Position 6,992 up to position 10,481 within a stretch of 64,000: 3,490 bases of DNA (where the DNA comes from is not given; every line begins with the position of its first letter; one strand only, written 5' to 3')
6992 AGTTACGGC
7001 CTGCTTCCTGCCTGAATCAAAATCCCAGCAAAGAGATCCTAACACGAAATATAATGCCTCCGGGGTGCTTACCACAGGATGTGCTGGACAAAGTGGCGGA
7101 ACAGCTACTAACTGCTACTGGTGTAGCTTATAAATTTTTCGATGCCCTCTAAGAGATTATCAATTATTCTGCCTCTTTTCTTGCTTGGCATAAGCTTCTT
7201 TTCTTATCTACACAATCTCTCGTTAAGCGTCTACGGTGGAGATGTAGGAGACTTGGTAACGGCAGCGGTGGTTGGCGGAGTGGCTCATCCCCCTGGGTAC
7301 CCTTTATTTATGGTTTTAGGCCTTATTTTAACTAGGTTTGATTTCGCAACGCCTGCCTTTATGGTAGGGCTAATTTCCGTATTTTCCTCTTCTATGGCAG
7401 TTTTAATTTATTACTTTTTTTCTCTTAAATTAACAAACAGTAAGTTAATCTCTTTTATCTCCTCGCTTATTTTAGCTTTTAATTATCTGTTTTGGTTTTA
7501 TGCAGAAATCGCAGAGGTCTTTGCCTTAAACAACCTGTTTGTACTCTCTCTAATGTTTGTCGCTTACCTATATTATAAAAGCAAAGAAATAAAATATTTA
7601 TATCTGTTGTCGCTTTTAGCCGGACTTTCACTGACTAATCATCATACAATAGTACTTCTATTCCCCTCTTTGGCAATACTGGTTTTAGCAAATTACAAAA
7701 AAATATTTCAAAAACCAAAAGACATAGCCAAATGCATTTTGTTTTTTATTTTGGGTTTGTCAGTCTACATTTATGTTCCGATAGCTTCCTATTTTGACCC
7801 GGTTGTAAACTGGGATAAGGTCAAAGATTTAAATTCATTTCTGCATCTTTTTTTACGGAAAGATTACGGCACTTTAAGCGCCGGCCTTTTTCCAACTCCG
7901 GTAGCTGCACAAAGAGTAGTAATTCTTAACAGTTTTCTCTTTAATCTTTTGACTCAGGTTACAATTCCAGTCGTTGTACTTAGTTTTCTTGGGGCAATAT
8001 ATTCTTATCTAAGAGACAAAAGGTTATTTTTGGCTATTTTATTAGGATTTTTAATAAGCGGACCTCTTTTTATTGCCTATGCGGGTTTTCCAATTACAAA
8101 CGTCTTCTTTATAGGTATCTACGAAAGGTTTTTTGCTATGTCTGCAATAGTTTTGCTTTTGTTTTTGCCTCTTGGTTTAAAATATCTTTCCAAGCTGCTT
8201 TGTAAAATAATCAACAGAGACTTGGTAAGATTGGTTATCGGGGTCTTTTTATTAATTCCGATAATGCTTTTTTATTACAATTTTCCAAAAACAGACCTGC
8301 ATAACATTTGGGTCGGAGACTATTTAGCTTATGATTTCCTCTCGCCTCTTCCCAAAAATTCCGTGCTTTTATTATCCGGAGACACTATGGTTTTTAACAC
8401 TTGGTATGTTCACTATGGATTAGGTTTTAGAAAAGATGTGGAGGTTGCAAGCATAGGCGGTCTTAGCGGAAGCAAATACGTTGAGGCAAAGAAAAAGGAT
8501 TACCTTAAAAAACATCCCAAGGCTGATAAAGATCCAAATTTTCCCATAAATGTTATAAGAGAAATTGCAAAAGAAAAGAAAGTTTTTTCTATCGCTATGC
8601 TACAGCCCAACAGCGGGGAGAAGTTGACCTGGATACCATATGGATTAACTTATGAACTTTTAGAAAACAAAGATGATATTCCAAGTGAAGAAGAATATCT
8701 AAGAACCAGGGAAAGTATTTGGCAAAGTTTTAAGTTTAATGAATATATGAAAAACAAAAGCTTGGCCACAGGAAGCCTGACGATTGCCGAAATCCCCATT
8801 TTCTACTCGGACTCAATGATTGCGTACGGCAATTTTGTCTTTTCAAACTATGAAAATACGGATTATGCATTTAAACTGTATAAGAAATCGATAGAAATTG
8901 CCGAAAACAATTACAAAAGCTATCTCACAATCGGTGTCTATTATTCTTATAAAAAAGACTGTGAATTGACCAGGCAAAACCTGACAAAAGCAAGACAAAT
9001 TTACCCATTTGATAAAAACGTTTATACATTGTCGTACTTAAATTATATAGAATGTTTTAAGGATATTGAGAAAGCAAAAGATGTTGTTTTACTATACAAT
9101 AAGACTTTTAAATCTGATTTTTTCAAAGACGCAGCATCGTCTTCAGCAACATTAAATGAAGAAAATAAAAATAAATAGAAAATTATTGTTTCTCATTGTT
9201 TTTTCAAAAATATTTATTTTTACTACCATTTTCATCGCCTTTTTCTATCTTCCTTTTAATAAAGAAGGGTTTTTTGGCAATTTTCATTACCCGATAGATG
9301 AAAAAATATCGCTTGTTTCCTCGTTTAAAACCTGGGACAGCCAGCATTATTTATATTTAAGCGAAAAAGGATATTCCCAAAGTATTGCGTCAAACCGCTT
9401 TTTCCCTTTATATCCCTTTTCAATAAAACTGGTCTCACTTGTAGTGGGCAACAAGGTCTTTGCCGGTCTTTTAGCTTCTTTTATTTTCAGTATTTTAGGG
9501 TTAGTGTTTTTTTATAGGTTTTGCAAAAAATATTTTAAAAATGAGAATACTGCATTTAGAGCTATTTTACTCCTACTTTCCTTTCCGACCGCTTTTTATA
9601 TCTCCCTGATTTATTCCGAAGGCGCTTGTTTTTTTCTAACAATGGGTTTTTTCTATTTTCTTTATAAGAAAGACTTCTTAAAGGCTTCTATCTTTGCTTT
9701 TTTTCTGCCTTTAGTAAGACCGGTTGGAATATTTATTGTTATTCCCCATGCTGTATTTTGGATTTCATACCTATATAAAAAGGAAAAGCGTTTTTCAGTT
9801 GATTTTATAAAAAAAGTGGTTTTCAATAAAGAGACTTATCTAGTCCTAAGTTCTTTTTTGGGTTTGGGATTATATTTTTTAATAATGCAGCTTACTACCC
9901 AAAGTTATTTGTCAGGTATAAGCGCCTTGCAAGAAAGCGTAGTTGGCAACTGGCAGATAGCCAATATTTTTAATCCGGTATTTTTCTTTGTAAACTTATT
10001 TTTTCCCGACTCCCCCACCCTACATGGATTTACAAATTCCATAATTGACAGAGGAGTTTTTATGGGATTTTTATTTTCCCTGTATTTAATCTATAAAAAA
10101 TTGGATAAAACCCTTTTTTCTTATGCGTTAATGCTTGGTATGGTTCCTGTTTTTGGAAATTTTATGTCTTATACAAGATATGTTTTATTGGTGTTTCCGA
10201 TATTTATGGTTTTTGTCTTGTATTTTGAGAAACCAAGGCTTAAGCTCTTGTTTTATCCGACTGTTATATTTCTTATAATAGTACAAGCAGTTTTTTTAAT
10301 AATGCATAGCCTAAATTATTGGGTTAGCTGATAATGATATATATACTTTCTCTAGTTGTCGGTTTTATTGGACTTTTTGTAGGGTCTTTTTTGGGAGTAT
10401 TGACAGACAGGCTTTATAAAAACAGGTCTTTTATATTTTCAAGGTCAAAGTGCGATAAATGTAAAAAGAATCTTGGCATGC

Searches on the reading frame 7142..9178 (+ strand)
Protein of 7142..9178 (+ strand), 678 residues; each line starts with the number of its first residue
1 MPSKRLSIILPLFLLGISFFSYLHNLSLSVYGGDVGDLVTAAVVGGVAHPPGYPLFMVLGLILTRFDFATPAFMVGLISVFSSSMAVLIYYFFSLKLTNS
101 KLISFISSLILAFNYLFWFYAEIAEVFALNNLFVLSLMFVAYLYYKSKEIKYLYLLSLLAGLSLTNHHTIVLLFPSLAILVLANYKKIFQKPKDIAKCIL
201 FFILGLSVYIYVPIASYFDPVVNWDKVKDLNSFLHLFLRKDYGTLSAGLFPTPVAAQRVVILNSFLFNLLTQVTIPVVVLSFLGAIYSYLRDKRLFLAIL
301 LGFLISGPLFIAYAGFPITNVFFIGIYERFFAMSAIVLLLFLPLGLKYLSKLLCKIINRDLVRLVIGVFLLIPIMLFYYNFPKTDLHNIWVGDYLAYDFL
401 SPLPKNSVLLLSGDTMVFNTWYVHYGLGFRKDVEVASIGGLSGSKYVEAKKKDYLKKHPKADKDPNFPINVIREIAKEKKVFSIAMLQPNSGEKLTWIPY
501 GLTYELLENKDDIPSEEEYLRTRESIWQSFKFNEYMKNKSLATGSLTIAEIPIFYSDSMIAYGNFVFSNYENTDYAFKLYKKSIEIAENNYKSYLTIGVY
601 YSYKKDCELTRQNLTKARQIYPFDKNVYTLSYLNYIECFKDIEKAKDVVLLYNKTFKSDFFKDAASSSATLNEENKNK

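Call 70: search_protein_families(library=pfam, proteins=[window:7142-9178:+], max_evalue=0.00001)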
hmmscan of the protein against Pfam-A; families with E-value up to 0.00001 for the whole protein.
window:7142-9178:+ (678 aa): 1 family
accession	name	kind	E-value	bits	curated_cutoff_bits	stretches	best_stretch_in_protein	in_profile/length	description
PF11028.14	TMEM260-like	-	1.6e-24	87.1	24.2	1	34-184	1-173/179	Protein O-mannosyl-transferase TMEM260-like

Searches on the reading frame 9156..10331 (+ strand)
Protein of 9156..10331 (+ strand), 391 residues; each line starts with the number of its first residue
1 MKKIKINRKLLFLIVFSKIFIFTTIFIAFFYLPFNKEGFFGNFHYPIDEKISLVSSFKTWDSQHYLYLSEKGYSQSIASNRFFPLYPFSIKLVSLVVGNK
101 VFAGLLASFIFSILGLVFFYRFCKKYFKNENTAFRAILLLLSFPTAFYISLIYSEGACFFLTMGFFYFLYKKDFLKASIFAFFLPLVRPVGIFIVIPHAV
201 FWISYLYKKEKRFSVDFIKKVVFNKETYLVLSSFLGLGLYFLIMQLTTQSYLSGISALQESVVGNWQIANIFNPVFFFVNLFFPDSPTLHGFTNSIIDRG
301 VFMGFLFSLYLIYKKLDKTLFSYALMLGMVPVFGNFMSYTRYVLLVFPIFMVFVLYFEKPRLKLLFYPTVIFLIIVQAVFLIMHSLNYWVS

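Call 70: search_protein_families(library=pfam, proteins=[window:9156-10331:+], max_evalue=0.00001)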
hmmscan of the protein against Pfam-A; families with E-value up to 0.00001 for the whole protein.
window:9156-10331:+ (391 aa): 1 family
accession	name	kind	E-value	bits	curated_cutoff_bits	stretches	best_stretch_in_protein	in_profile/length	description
PF13231.12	PMT_2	-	6.8e-06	26.8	26.1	1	84-170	4-90/160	Dolichyl-phosphate-mannose-protein mannosyltransferase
